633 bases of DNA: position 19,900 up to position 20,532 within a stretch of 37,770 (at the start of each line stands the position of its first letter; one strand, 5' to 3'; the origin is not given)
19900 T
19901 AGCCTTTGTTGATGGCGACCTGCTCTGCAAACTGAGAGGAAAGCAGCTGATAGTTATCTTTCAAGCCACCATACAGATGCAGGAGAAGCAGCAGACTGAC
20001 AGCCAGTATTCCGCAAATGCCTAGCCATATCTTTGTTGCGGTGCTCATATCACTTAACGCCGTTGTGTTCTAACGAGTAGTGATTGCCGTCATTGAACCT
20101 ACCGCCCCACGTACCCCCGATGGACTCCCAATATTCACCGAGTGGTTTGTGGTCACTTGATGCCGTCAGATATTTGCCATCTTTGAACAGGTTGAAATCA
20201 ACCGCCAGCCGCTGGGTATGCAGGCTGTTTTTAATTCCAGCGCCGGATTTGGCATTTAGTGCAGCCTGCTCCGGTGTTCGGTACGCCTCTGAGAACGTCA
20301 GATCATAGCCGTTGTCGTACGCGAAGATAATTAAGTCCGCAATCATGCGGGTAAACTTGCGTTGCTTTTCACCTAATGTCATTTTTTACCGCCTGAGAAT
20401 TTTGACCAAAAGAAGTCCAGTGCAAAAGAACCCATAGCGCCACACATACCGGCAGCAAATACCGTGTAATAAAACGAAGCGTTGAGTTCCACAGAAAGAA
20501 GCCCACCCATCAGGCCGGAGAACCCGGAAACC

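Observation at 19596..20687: Lysis cassette: dual-start holin, M15-peptidase endolysin, embedded Rz1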

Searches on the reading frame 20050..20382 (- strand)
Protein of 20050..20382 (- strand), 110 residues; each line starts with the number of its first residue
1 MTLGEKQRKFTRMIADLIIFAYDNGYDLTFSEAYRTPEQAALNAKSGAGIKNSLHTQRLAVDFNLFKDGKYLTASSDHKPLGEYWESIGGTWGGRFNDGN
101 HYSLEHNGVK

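Call 3: search_protein_families(library=pfam, proteins=[window:20050-20382:-], max_evalue=0.1)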
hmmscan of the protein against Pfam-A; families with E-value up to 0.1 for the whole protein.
window:20050-20382:- (110 aa): 3 families
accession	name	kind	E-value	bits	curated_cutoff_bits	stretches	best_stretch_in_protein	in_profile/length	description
PF13539.11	Peptidase_M15_4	-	5.6e-07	30.5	25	1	52-103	6-69/70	D-alanyl-D-alanine carboxypeptidase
PF05951.18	Peptidase_M15_2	-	0.077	13.2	27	1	32-65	78-112/153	Bacterial protein of unknown function (DUF882)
PF08291.16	Peptidase_M15_3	-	0.099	13.2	23.2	0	27-68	42-80/108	Peptidase M15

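Call 4: search_protein_families(library=phrogs, proteins=[window:20050-20382:-], max_evalue=0.01)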
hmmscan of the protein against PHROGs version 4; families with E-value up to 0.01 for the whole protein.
window:20050-20382:- (110 aa): 4 families
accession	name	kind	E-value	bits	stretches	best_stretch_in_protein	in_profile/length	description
phrog_1768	-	lysis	8.3e-11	41.3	1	1-101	928-1035/1577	endolysin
phrog_2649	-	lysis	3.4e-06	28.1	1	15-105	22-128/261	endolysin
phrog_465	-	lysis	9.2e-06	26.2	1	25-107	72-168/292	endolysin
phrog_5115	-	moron, auxiliary metabolic gene and host takeover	0.00027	21.3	1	17-107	27-124/283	ferredoxin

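Call 10: search_protein_families(library=ncbifam, proteins=[window:20050-20382:-], max_evalue=0.01)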
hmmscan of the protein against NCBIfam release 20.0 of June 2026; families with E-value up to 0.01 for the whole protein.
window:20050-20382:- (110 aa): 0 families

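Call 13: search_solved_structures(query=window:20050-20382:-, max_evalue=1, show_alignments=3)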
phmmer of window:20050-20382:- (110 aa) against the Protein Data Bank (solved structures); distinct sequences matched with E-value up to 1: 0.

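Call 14: find_homologous_proteins(query=window:20050-20382:-, max_evalue=0.00001)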
Query window:20050-20382:- (110 aa): 4489 proteins with E <= 0.00001 among 4494 candidates; the best 120 are listed.
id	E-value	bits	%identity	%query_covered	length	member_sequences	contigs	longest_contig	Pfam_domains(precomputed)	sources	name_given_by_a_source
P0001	9.6e-66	237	96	100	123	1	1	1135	PF13539.12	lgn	-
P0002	1.3e-65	237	96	100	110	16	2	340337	PF13539.12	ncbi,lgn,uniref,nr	ncbi:M15 family metallopeptidase [Proteus mirabilis]|uniref:M15 family metallopeptidase n=1 Tax=Prot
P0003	9.5e-65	234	96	100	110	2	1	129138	-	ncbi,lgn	-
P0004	2.8e-64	232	95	100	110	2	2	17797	PF13539.12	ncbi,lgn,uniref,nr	ncbi:M15 family metallopeptidase [Providencia rettgeri]|uniref:M15 family metallopeptidase n=1 Tax=P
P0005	7.0e-63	228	91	100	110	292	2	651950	PF13539.12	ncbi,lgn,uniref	ncbi:M15 family metallopeptidase [Proteus vulgaris]|uniref:M15 family metallopeptidase n=1 Tax=Prote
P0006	5.0e-62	225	92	100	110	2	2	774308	PF13539.12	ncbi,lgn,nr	ncbi:M15 family metallopeptidase [Proteus mirabilis]|nr:M15 family metallopeptidase [Proteus mirabil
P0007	2.5e-61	223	90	100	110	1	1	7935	PF13539.12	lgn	-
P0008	1.2e-60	221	88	100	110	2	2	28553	PF13539.12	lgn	-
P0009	4.2e-59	216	84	100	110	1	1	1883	PF13539.12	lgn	-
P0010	1.3e-58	214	85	100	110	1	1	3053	PF13539.12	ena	-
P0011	3.1e-58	213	85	100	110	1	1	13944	PF13539.12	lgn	-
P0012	9.3e-58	211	85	100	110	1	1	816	PF13539.12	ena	-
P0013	1.0e-57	211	96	89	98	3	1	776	PF13539.12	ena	-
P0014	1.3e-57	211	84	100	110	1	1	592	PF13539.12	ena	-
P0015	1.6e-57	211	85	100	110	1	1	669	PF13539.12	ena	-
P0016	4.1e-57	209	83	100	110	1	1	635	PF13539.12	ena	-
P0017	6.7e-57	209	82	100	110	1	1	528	PF13539.12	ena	-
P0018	7.0e-57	209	84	100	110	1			PF13539.12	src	-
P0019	1.5e-56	207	82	100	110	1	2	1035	PF13539.12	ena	-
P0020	2.9e-56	207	80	100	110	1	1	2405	PF13539.12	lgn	-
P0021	4.5e-56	206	81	100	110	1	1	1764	PF13539.12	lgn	-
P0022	5.7e-56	206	82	100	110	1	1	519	PF13539.12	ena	-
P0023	7.6e-56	205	80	100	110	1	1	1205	PF13539.12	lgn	-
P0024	1.0e-55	205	82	100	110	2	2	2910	PF13539.12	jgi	jgi:hypothetical protein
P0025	1.6e-55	204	81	100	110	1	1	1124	PF13539.12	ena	-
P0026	2.1e-55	204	81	100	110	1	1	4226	PF13539.12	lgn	-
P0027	2.1e-55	204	80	100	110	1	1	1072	PF13539.12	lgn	-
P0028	2.9e-55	203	81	100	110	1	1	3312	PF13539.12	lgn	-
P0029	3.3e-55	203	80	100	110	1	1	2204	PF13539.12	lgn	-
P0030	4.3e-55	203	91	90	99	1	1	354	PF13539.12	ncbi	ncbi:M15 family metallopeptidase, partial [Proteus mirabilis]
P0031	4.7e-55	203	90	91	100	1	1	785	PF13539.12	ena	-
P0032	6.4e-55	202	79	100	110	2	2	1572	PF13539.12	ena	-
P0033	7.6e-55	202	79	100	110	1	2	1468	PF13539.12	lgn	-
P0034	7.7e-55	202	79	100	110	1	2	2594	PF13539.12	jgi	jgi:hypothetical protein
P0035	7.9e-55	202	80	100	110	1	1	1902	PF13539.12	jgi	jgi:hypothetical protein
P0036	1.5e-54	201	82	100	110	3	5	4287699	PF13539.12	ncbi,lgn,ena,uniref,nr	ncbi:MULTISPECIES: M15 family metallopeptidase [Providencia]|uniref:M15 family metallopeptidase n=1 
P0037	1.6e-54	201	81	100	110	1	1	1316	PF13539.12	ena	-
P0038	1.8e-54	201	78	100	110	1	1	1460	PF13539.12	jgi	jgi:hypothetical protein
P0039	2.6e-54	200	84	100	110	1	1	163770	PF13539.12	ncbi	ncbi:M15 family metallopeptidase [Providencia rettgeri]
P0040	2.8e-54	200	79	100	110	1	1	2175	PF13539.12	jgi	jgi:hypothetical protein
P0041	3.6e-54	200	77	100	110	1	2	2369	PF13539.12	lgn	-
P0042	3.6e-54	200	84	100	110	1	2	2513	PF13539.12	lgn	-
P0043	4.1e-54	200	79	100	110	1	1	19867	PF13539.12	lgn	-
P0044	6.7e-54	199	83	100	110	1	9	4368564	PF13539.12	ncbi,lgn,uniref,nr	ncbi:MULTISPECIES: M15 family metallopeptidase [Providencia]|uniref:M15 family metallopeptidase n=1 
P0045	6.8e-54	199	83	100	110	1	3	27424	PF13539.12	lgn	-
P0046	7.6e-54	199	82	100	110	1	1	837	PF13539.12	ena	-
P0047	9.9e-54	198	83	100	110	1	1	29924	PF13539.12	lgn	-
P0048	1.7e-53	198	77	100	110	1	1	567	PF13539.12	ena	-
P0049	1.7e-53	198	77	100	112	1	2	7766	PF13539.12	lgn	-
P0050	1.8e-53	198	82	100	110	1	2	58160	PF13539.12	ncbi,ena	-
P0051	1.8e-53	198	82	100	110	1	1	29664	PF13539.12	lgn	-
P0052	1.9e-53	197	82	100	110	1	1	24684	PF13539.12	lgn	-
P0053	1.9e-53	197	82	100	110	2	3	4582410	PF13539.12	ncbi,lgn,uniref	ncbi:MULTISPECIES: M15 family metallopeptidase [Providencia]|uniref:M15 family metallopeptidase n=1 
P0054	2.6e-53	197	78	100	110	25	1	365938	PF13539.12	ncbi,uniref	ncbi:M15 family metallopeptidase [Providencia vermicola]|uniref:M15 family metallopeptidase n=1 Tax=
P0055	2.7e-53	197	82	100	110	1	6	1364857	PF13539.12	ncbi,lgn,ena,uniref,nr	ncbi:M15 family metallopeptidase [Providencia rettgeri]|uniref:M15 family metallopeptidase n=1 Tax=P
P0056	2.8e-53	197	82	100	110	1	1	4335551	PF13539.12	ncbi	ncbi:M15 family metallopeptidase [Providencia sp. PROV_01]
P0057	3.6e-53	197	79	100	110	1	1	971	PF13539.12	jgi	jgi:hypothetical protein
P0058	3.6e-53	197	82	100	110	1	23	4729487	PF13539.12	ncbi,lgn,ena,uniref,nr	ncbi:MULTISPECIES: M15 family metallopeptidase [Providencia]|uniref:M15 family metallopeptidase n=1 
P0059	3.6e-53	197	82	100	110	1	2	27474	PF13539.12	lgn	-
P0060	3.6e-53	197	79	100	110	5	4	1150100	PF13539.12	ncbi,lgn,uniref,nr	ncbi:M15 family metallopeptidase [Providencia rettgeri]|uniref:M15 family metallopeptidase n=1 Tax=P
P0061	4.2e-53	196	82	100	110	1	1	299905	PF13539.12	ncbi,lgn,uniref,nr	ncbi:M15 family metallopeptidase [Providencia rettgeri]|uniref:M15 family metallopeptidase n=1 Tax=P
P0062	4.2e-53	196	76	100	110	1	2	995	PF13539.12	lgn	-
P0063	4.3e-53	196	82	100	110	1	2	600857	PF13539.12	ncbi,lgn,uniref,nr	ncbi:M15 family metallopeptidase [Providencia sp. PROV174]|uniref:M15 family metallopeptidase n=1 Ta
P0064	5.2e-53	196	81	100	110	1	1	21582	PF13539.12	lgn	-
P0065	5.4e-53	196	79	100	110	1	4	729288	PF13539.12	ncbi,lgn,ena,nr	ncbi:M15 family metallopeptidase [Providencia rettgeri]|nr:M15 family metallopeptidase [Providencia 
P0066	6.4e-53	196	77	100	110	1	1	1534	PF13539.12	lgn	-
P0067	7.3e-53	196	77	100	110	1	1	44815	PF13539.12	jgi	jgi:hypothetical protein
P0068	7.4e-53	196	78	100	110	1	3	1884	PF13539.12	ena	-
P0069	1.0e-52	195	81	100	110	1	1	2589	PF13539.12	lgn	-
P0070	1.0e-52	195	82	100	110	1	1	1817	PF13539.12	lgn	-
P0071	1.1e-52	195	81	100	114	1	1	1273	PF13539.12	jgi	jgi:hypothetical protein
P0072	1.2e-52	195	81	100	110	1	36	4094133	PF13539.12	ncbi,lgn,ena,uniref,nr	ncbi:TPA: M15 family metallopeptidase [Providencia alcalifaciens]|uniref:Peptidase M15C domain-conta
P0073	1.2e-52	195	82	100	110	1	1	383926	PF13539.12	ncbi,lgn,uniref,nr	ncbi:M15 family metallopeptidase [Providencia rettgeri]|uniref:M15 family metallopeptidase n=1 Tax=P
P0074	1.2e-52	195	76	100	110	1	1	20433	PF13539.12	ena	-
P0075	1.6e-52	195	78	100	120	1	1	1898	PF13539.12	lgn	-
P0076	1.9e-52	194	81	100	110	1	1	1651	PF13539.12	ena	-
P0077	1.9e-52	194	78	100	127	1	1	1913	PF13539.12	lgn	-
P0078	1.9e-52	194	78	100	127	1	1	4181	PF13539.12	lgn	-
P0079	2.0e-52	194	81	100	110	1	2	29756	PF13539.12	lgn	-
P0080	3.0e-52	194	78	100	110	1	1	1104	PF13539.12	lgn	-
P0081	3.2e-52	194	80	100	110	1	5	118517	PF13539.12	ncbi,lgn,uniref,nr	ncbi:M15 family metallopeptidase [Providencia alcalifaciens]|uniref:M15 family metallopeptidase n=1 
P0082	3.6e-52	193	76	100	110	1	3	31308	PF13539.12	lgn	-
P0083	4.0e-52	193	79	100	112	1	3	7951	PF13539.12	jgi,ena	-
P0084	4.0e-52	193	79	100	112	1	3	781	PF13539.12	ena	-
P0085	4.4e-52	193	79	100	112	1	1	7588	PF13539.12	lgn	-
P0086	4.4e-52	193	78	99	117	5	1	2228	PF13539.12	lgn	-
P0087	4.4e-52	193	80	100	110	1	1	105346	PF13539.12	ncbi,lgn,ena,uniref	ncbi:M15 family metallopeptidase [Moellerella wisconsensis]|uniref:M15 family metallopeptidase n=1 T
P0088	4.5e-52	193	78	100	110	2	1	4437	PF13539.12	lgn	-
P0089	5.0e-52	193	81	100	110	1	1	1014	PF13539.12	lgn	-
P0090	5.0e-52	193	80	100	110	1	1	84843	PF13539.12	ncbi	ncbi:M15 family metallopeptidase [Providencia rettgeri]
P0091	5.9e-52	193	76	100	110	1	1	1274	PF13539.12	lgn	-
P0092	6.0e-52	193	78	99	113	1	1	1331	PF13539.12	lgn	-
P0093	6.7e-52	192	75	100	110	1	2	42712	PF13539.12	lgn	-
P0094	6.9e-52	192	81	100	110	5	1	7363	PF13539.12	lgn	-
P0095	8.3e-52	192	75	100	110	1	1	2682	PF13539.12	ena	-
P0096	8.4e-52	192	76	98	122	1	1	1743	PF13539.12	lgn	-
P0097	1.1e-51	192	78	100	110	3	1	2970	PF13539.12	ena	-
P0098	1.2e-51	192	80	100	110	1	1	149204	PF13539.12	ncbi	ncbi:M15 family metallopeptidase [Providencia rettgeri]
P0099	1.5e-51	191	78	100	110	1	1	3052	PF13539.12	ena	-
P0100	1.6e-51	191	75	100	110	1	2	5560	PF13539.12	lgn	-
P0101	1.6e-51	191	78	100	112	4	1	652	PF13539.12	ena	-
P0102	1.7e-51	191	75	100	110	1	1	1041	PF13539.12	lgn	-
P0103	1.8e-51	191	80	100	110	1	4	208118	PF13539.12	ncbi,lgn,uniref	ncbi:M15 family metallopeptidase [Providencia manganoxydans]|uniref:M15 family metallopeptidase n=1 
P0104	2.0e-51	191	78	100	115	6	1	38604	PF13539.12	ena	-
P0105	2.3e-51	191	80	100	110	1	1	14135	PF13539.12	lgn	-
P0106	2.3e-51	191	75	100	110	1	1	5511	PF13539.12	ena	-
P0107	2.8e-51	190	75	100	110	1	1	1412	PF13539.12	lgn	-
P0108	2.9e-51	190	74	99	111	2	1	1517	PF13539.12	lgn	-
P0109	3.1e-51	190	75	100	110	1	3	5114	PF13539.12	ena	-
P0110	3.1e-51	190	77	100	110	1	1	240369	PF13539.12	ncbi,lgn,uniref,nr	ncbi:M15 family metallopeptidase [Providencia sp. PROV069]|uniref:M15 family metallopeptidase n=1 Ta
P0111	3.7e-51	190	75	100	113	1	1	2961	PF13539.12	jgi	jgi:hypothetical protein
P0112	4.0e-51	190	76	100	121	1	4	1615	PF13539.12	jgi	jgi:hypothetical protein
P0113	5.2e-51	190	79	100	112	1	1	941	PF13539.12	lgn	-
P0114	5.4e-51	190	74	100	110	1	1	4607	PF13539.12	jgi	jgi:hypothetical protein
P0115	9.7e-51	189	76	100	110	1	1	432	PF13539.12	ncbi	-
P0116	1.0e-50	189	77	100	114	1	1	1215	PF13539.12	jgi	-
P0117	1.2e-50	188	75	100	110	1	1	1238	PF13539.12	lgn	-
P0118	1.3e-50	188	79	100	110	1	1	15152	PF13539.12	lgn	-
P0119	1.4e-50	188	74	100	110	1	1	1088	PF13539.12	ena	-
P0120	1.5e-50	188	76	99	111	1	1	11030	PF13539.12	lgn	-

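Call 16: search_solved_structures(query=A1, max_evalue=10, show_alignments=3)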
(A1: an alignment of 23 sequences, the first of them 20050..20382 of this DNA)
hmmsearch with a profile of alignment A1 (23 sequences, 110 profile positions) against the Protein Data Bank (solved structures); distinct sequences matched with E-value up to 10: 4.
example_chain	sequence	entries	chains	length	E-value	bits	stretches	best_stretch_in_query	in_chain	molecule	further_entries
5cwm_A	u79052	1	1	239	0.0085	19.6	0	8-46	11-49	Designed helical repeat protein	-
2vo9_A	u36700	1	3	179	0.21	15.1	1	12-102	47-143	L-ALANYL-D-GLUTAMATE PEPTIDASE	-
6e9v_Q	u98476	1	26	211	0.42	14.1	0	9-46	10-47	DHF79 filament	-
6e9z_B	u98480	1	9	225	2.7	11.5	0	13-46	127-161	DHF119 filament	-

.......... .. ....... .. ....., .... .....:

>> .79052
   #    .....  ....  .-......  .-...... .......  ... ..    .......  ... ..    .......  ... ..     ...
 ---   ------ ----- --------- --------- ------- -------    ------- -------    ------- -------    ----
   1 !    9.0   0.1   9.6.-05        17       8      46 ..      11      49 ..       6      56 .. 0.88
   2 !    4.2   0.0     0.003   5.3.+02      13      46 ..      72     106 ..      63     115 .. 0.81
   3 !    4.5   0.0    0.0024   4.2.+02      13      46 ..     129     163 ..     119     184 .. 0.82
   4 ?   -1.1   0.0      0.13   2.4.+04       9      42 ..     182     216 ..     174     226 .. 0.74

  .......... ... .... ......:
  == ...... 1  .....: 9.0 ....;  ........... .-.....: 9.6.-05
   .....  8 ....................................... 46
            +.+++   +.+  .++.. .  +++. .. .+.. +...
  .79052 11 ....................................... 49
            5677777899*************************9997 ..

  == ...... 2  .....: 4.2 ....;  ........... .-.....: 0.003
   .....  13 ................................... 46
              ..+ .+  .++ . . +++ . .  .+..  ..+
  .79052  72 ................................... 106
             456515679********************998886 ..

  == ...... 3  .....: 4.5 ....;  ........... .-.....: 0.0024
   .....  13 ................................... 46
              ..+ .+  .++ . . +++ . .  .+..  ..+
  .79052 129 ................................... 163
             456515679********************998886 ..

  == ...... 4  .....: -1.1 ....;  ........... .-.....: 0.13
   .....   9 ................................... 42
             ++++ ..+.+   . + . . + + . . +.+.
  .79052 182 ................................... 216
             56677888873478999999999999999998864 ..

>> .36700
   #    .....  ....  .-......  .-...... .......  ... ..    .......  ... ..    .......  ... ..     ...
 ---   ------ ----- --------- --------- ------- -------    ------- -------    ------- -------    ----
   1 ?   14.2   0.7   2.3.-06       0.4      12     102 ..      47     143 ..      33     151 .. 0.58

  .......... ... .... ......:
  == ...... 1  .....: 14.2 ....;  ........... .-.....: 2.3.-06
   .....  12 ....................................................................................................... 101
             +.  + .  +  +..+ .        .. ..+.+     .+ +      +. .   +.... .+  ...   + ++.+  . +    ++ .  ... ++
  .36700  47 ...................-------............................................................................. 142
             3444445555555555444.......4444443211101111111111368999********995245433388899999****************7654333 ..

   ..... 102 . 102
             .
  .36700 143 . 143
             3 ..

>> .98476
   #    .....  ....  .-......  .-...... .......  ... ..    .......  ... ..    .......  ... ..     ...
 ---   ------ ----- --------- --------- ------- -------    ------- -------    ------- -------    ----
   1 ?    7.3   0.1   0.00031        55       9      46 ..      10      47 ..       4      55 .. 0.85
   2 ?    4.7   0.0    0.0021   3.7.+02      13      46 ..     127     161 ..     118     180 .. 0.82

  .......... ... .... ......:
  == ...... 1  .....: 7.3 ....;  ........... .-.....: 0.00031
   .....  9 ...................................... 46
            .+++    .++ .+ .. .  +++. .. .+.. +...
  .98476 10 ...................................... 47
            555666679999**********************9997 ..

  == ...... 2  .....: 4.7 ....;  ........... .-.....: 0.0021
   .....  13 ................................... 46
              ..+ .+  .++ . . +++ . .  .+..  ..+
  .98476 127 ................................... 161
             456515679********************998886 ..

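Call 28: predict_structure(alignment_id=A1)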
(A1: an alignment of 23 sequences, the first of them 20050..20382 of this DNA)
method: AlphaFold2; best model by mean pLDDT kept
length: 110 residues; sequences in the alignment: 23
mean_pLDDT: 90.8   pTM: 0.82
mean pLDDT of the five models: 90.8, 85.9, 85.4, 83.5, 82.3
residues with pLDDT >= 90: 75; 70-90: 33; 50-70: 2; < 50: 0
segments of 3 or more residues with pLDDT < 50: none
pLDDT, mean of each block of 10 residues (from residue 1): 95 98 96 81 79 89 95 94 97 84 92
secondary structure, 60 per line:
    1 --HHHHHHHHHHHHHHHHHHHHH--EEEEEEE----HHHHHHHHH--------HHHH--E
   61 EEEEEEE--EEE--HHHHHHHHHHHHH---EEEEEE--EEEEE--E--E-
elements in order: H3-23 E26-32 H37-45 H54-57 E60-67 E70-72 H75-87 E91-96 E99-103

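Call 32: fold_search(model_id=the predicted structure, library=pdb)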
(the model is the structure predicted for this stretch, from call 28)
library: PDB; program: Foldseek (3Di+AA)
matches with E <= 10: 193; with E <= 0.001: 3
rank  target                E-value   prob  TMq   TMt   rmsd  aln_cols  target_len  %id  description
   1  2vo9_A                4.8e-05  1.00  0.64  0.49   6.8       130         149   24  CRYSTAL STRUCTURE OF THE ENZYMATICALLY ACTIVE DOMAIN OF THE LISTERIA MONOCYTOGENES BACTERIOPHAGE 500 ENDOLYSIN PLY500 (released 2008-02-19)
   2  8q2g                  3.6e-04  1.00  0.65  0.58   3.1       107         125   18  X-ray structure of LysECD7 endolysin against Gram-negative bacteria (released 2024-07-31)
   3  5hnm_C                9.9e-04  1.00  0.58  0.38   5.2       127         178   21  Crystal structure of vancomycin resistance D,D-pentapeptidase VanY E175A mutant from VanB-type resistance cassette in  (released 2016-02-10)
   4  5hnm_B                1.5e-03  1.00  0.58  0.37   5.2       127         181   21  Crystal structure of vancomycin resistance D,D-pentapeptidase VanY E175A mutant from VanB-type resistance cassette in  (released 2016-02-10)
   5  5zhf_A                1.5e-03  1.00  0.58  0.38   5.1       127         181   21  Structure of VanYB unbound (released 2018-09-05)
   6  6akv                  1.6e-03  1.00  0.63  0.48   8.4       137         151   20  Crystal structure of LysB4, the endolysin from Bacillus cereus-targeting bacteriophage B4 (released 2019-02-13)
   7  5hnm_A                1.6e-03  1.00  0.58  0.38   5.0       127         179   20  Crystal structure of vancomycin resistance D,D-pentapeptidase VanY E175A mutant from VanB-type resistance cassette in  (released 2016-02-10)
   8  5hnm_E                1.8e-03  1.00  0.58  0.38   5.1       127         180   21  Crystal structure of vancomycin resistance D,D-pentapeptidase VanY E175A mutant from VanB-type resistance cassette in  (released 2016-02-10)
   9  5opz_A                2.1e-03  1.00  0.69  0.58   4.7       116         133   19  Crystal structure of Serratia marcescens L-Ala D-Glu endopeptidase ChiX (released 2018-01-17)
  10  2mxz_MODEL_1_A        3.8e-03  0.99  0.52  0.44   7.5       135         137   21  Bacteriophage T5 l-alanoyl-d-glutamate peptidase comlpex with Zn2+ (Endo T5-ZN2+) (released 2015-02-11)
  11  1r44_A                5.0e-03  1.00  0.66  0.39   5.0       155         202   13  Crystal Structure of VanX (released 2004-06-15)
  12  6rmg_B                8.6e-03  1.00  0.58  0.44   3.3        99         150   19  Structure of PTCH1 bound to a modified Hedgehog ligand ShhN-C24II (released 2019-10-09)
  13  6a6a_A                9.8e-03  1.00  0.58  0.37   5.1       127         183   21  VanYB in complex with D-Alanine (released 2018-09-05)
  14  4jid_B                2.2e-02  0.99  0.55  0.36   4.0        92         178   17  Crystal structure of BaLdcB / VanY-like L,D-carboxypeptidase Zinc(II)-free (released 2013-04-03)
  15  4jid_A                2.5e-02  0.99  0.61  0.39   4.8       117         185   16  Crystal structure of BaLdcB / VanY-like L,D-carboxypeptidase Zinc(II)-free (released 2013-04-03)
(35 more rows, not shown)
